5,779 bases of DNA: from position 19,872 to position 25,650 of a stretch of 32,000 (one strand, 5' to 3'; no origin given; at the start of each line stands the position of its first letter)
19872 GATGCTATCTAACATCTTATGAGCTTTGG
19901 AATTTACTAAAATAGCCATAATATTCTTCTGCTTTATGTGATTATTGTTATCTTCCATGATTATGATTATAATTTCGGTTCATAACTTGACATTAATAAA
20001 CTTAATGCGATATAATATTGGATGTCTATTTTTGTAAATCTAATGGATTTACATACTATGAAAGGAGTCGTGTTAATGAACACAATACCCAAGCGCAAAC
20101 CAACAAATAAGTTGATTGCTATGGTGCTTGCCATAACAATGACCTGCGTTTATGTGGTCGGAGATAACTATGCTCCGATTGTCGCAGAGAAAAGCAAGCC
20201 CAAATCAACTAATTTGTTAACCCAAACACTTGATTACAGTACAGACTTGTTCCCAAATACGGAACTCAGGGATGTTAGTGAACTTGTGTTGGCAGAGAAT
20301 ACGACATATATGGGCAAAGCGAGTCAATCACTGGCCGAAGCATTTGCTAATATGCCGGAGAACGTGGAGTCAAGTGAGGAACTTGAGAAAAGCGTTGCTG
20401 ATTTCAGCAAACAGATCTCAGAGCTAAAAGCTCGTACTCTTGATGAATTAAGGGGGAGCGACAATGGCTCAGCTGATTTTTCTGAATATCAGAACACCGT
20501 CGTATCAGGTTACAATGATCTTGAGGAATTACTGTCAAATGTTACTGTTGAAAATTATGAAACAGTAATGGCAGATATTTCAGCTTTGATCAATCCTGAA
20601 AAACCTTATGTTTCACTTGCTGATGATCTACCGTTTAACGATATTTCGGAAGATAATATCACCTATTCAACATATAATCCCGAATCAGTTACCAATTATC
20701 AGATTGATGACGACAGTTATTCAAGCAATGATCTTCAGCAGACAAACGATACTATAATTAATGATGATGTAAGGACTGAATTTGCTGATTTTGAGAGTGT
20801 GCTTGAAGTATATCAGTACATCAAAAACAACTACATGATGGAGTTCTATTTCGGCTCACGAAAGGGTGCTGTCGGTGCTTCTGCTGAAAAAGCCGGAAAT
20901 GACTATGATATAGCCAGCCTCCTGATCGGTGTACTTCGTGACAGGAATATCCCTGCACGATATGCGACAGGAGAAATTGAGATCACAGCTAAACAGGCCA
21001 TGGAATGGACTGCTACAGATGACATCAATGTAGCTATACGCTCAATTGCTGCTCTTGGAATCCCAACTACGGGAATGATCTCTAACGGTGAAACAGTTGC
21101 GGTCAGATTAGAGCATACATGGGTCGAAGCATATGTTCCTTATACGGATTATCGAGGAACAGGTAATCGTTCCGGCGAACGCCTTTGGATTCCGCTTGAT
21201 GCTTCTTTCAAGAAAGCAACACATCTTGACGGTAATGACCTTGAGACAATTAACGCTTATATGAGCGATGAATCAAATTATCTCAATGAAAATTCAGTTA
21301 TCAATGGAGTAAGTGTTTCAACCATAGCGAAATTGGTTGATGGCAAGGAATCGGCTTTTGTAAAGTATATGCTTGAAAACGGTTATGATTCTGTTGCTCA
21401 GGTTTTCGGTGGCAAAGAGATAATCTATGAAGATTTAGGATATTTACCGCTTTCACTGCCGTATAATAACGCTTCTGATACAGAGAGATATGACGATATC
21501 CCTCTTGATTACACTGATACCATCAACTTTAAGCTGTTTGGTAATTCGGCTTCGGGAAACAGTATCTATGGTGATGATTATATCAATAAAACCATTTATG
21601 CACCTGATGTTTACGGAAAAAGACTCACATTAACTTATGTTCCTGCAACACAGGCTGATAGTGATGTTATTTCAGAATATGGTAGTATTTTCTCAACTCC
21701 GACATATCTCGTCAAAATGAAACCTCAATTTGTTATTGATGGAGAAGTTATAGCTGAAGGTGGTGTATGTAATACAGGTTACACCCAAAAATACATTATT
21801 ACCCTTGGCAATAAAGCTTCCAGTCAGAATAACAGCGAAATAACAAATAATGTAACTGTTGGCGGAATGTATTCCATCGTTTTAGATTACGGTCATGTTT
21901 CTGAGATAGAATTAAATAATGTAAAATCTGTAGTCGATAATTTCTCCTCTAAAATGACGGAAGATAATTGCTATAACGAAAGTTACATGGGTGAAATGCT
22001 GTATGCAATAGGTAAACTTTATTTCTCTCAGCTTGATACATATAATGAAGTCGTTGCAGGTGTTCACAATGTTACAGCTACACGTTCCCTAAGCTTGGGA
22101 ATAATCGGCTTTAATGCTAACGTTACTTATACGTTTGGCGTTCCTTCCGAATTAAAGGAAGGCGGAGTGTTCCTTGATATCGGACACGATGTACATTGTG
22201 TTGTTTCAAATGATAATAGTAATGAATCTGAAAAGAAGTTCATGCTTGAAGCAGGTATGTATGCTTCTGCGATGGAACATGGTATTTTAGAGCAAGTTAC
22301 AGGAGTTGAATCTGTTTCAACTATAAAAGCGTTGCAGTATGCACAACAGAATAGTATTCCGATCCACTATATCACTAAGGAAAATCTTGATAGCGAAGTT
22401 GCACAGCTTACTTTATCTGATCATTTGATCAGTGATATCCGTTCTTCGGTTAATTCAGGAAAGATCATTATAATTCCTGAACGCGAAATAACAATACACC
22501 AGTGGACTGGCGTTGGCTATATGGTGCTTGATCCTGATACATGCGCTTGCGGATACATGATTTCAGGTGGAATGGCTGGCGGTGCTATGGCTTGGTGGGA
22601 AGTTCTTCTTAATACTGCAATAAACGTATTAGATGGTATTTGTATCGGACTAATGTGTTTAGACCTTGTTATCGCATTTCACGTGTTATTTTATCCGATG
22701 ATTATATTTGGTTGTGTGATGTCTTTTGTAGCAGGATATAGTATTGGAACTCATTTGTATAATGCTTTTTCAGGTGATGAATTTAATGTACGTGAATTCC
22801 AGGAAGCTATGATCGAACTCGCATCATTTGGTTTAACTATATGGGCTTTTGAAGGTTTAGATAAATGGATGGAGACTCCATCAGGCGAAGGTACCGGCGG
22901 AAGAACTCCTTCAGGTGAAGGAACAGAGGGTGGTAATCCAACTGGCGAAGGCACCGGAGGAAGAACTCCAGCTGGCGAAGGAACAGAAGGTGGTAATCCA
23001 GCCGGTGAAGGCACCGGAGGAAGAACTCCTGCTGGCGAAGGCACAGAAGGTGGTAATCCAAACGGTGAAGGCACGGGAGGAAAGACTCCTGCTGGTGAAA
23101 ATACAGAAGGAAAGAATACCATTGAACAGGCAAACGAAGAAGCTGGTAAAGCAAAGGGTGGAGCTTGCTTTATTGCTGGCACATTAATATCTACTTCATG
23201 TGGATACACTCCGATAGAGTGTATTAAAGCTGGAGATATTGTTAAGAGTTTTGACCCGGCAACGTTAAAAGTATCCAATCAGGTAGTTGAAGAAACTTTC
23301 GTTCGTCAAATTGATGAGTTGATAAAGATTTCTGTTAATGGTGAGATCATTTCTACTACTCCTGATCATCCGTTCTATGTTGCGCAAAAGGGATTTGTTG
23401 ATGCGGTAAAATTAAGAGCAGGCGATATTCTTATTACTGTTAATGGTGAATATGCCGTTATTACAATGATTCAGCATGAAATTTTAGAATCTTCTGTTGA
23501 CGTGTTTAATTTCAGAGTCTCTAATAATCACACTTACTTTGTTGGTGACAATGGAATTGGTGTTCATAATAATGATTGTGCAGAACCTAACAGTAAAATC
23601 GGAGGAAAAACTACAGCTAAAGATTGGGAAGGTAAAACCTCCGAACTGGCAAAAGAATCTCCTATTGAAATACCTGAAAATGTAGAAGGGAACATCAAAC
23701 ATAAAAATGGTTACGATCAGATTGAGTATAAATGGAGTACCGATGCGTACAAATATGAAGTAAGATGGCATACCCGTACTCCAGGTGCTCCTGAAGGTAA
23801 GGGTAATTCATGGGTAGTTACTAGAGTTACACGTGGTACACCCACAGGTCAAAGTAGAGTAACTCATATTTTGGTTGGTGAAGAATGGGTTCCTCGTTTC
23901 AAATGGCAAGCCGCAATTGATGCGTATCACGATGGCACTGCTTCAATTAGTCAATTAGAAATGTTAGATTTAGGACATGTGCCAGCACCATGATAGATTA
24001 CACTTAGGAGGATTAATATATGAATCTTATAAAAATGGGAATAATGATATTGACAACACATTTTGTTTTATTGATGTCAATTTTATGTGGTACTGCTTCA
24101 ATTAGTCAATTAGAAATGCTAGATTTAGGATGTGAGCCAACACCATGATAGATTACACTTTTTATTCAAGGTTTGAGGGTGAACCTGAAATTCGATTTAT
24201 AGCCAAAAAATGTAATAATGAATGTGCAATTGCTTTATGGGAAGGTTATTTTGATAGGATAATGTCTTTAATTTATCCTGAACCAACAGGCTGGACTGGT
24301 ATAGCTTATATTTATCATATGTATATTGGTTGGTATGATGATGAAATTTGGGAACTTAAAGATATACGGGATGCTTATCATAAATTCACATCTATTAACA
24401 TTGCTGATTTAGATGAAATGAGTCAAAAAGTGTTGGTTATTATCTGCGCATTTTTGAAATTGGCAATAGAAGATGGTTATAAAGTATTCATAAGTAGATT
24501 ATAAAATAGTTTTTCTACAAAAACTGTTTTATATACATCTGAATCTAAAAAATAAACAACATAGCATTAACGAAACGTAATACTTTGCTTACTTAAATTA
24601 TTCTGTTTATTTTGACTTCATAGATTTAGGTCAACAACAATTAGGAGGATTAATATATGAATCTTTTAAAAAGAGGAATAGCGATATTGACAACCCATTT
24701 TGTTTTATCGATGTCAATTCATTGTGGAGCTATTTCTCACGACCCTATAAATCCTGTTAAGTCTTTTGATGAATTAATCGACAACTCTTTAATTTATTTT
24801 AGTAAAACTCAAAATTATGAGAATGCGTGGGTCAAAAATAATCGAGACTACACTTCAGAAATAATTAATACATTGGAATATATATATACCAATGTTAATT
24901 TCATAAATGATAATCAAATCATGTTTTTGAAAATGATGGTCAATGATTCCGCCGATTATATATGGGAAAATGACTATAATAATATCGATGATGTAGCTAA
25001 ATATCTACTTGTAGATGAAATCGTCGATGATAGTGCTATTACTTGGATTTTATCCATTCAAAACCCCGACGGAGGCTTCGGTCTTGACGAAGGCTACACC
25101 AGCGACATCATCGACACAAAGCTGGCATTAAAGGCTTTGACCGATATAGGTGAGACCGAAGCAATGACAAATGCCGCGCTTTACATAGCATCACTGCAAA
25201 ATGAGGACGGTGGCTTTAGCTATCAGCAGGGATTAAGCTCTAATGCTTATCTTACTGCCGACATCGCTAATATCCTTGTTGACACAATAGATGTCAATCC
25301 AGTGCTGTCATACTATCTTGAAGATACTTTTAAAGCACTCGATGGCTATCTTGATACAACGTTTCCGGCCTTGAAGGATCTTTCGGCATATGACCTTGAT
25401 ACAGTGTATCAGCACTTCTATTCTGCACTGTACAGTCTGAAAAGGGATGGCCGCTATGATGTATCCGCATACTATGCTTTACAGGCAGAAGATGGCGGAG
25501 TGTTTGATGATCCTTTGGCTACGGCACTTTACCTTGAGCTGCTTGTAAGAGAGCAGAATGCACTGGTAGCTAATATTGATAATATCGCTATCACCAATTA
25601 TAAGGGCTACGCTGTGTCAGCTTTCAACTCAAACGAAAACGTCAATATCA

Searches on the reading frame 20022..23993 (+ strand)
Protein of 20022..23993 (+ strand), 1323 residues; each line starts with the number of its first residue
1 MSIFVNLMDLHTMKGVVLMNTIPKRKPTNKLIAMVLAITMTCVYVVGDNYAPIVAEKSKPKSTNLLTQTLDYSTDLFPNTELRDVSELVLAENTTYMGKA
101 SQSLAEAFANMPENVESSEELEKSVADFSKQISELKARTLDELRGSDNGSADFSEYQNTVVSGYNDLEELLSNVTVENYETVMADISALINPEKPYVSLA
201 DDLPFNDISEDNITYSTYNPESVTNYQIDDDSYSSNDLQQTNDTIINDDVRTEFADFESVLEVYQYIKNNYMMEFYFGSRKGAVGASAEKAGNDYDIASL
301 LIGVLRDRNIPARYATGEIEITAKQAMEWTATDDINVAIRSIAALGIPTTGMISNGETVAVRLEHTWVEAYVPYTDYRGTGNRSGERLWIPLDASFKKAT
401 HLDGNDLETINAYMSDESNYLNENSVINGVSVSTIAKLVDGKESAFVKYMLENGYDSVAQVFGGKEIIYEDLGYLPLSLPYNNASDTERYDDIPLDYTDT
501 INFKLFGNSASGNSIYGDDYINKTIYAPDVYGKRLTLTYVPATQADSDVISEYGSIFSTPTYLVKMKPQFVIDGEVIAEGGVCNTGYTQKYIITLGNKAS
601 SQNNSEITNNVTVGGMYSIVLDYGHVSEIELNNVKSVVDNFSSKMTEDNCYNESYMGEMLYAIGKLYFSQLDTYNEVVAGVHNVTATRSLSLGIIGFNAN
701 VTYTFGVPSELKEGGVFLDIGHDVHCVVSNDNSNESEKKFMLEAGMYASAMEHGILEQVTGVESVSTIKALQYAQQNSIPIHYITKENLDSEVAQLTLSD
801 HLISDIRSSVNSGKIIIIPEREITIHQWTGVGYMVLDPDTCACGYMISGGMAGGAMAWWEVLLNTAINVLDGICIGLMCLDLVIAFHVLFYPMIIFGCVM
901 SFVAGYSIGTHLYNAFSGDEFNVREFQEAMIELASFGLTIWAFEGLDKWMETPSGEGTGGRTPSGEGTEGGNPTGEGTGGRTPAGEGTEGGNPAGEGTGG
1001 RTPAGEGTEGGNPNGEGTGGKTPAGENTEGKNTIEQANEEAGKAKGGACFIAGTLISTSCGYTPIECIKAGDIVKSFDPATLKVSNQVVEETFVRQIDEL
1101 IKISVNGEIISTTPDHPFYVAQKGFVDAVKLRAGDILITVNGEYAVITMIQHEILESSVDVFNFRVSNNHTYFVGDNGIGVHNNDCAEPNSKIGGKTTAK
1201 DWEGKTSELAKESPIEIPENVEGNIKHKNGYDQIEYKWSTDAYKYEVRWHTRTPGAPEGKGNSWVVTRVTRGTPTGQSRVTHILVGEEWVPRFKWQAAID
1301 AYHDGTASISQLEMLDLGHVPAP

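Call 6: search_protein_families(library=pfam, proteins=[window:20022-23993:+], max_evalue=0.01)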
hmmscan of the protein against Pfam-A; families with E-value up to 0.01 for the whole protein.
window:20022-23993:+ (1323 aa): 5 families
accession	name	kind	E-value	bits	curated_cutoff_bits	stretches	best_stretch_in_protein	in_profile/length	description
PF07591.16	PT-HINT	-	6.1e-25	88.5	27.7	1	1055-1184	1-137/137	Pretoxin HINT domain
PF01841.26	Transglut_core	-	5.3e-10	40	23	1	251-394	9-108/108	Transglutaminase-like superfamily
PF13403.11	Hint_2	-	4.2e-06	27.6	28.4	1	1049-1086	2-39/147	Hint domain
PF14890.11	Intein_splicing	-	0.00021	21.6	35.8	1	1070-1139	19-94/155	Intein splicing domain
PF20173.3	ZnF_RZ-type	-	0.0021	18.1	27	1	1164-1197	12-45/54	RZ type zinc finger domain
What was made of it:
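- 20076..23993 (+): Polymorphic toxin gene (ADU23311.1, 1305 aa; the mechanical ORF starts at 20022). It has Transglut_core, a Pro/Gly/Thr-rich linker with 30/60-nt tandem repeats (22875-23110), PT-HINT, and a C-terminal toxin tip. Pfam PT-HINT E=6e-25 and Transglut_core E=5e-10 (call 6).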

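Call 7: search_protein_families(library=ncbifam, proteins=[window:20022-23993:+], max_evalue=0.01)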
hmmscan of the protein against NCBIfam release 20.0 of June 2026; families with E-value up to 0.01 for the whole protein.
window:20022-23993:+ (1323 aa): 1 family
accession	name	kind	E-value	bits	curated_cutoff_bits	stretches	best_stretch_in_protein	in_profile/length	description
TIGR01445.1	intein_Nterm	domain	0.00054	20.9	24.5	1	1049-1120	1-83/83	intein N-terminal splicing region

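Call 21: find_related_loci(query=window:20022-23993:+, collection=genome_contigs, flank=8000)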
Query window:20022-23993:+ (1323 aa) in genome_contigs; peptide patterns used: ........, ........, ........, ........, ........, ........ (x = any residue, [..] = any of these).
21 stretches matched a pattern; 4 encode a relative of the query (tblastn E <= 1e-3); 4 distinct loci.
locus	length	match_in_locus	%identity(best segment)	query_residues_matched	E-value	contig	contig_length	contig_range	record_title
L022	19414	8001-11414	79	1-1190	0e+0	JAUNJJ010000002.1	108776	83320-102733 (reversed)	MAG: Oscillospiraceae bacterium isolate S2A_St_21 NODE_29_length_108776_cov_31.307310, whole genome shotgun sequence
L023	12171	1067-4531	79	14-1230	0e+0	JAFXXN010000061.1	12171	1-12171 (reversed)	MAG: Lachnospiraceae bacterium isolate RGIG6836 Sheep_Rumen-4__c438494, whole genome shotgun sequence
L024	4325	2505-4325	78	13-619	0e+0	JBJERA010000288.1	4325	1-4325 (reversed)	MAG: Hominimerdicola sp. isolate PUUB53_bin.010 NODE_7906_length_4325_cov_6.087822, whole genome shotgun sequence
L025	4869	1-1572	80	615-1203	0e+0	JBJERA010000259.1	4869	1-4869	MAG: Hominimerdicola sp. isolate PUUB53_bin.010 NODE_6537_length_4869_cov_6.043830, whole genome shotgun sequence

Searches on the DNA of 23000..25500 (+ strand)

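Call 31: search_rna_families(source=window, start=23000, end=25500, threshold=evalue, max_evalue=1)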
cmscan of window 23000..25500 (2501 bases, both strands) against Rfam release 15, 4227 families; matches with E-value up to 1: 1.
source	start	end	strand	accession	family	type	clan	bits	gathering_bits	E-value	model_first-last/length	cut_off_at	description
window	23403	23540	-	RF01894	PCA3_2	Gene; lncRNA;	-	13.8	100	0.76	1-409/409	no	Prostate cancer antigen RNA 3 conserved region 2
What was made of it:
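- Tried and rejected: Rfam at permissive thresholds gave only one chance-level hit (call 31).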

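Call 48: search_dna_similar(query=window:23560-25100:+, collection=plasmids, mode=distant, max_rows=10)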
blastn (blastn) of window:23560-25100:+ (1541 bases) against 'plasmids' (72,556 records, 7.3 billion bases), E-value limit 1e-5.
No match.
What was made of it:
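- On Effector displacement / orphan immunity scar (homology-facilitated illegitimate recombination): There is no plasmid match (call 48).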

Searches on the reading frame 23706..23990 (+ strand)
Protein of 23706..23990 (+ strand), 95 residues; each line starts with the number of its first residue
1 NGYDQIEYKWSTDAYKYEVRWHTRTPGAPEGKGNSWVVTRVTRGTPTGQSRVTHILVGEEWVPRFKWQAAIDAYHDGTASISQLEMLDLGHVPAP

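Call 49: find_homologous_proteins(query=window:23706-23990:+, max_evalue=0.00001)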
Query seq(95 aa) (95 aa): 6 proteins with E <= 0.00001 among 7 candidates.
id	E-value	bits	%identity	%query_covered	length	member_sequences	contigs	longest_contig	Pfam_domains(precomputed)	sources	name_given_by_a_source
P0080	2.1e-37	145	67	100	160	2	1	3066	-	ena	-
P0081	7.4e-35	137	63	100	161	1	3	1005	-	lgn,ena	-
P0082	9.4e-32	127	61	100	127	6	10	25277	-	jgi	jgi:hypothetical protein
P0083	1.5e-27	114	59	98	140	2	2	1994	-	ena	-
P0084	7.5e-20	89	52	96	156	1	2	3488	-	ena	-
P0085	1.6e-7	49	77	33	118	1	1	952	-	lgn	-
